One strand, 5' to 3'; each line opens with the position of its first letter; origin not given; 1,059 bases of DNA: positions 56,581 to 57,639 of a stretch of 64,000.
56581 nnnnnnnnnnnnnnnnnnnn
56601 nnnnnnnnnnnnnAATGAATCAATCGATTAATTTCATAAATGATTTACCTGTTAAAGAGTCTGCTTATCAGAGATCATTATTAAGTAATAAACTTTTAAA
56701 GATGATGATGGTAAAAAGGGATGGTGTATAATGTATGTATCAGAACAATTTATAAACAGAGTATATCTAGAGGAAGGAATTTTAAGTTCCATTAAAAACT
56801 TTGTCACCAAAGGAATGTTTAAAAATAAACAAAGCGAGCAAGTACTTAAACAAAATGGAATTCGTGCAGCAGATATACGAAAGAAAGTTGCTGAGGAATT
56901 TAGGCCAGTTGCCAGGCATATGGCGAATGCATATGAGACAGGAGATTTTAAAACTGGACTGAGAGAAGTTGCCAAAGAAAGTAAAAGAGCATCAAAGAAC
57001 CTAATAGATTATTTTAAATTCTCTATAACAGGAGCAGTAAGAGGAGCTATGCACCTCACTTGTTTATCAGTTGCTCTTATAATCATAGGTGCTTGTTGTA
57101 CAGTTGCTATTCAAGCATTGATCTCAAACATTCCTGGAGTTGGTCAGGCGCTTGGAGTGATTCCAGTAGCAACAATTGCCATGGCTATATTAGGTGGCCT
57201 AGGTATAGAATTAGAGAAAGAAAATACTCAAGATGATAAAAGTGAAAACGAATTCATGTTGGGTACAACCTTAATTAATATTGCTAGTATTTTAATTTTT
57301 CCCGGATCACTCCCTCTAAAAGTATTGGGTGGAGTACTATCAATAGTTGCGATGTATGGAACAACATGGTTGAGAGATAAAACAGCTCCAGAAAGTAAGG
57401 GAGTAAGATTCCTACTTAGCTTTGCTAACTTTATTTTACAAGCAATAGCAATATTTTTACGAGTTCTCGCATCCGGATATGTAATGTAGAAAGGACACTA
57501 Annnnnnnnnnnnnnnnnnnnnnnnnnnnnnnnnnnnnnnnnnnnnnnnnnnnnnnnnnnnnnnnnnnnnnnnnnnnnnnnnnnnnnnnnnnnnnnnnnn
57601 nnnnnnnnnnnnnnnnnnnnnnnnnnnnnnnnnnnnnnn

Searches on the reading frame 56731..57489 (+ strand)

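Call 5: search_protein_families(library=pfam, proteins=[window:56731-57489:+], max_evalue=0.01)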
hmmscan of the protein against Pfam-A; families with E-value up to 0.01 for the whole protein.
window:56731-57489:+ (252 aa): 0 families

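Call 6: search_protein_families(library=phrogs, proteins=[window:56731-57489:+], max_evalue=0.001)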
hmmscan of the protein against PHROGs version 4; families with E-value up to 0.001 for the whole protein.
window:56731-57489:+ (252 aa): 0 families

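Call 57: search_protein_families(library=ncbifam, proteins=[window:56731-57489:+], max_evalue=0.01)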
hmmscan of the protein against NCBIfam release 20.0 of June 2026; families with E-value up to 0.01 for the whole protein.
window:56731-57489:+ (252 aa): 0 families

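Call 64: search_protein_families(library=padloc, proteins=[window:56731-57489:+], max_evalue=0.01)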
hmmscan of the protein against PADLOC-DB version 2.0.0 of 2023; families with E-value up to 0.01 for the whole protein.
window:56731-57489:+ (252 aa): 1 family
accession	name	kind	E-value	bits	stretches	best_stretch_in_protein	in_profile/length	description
PDLC03827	DitB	-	0.0086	12.9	0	7-116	144-256/361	-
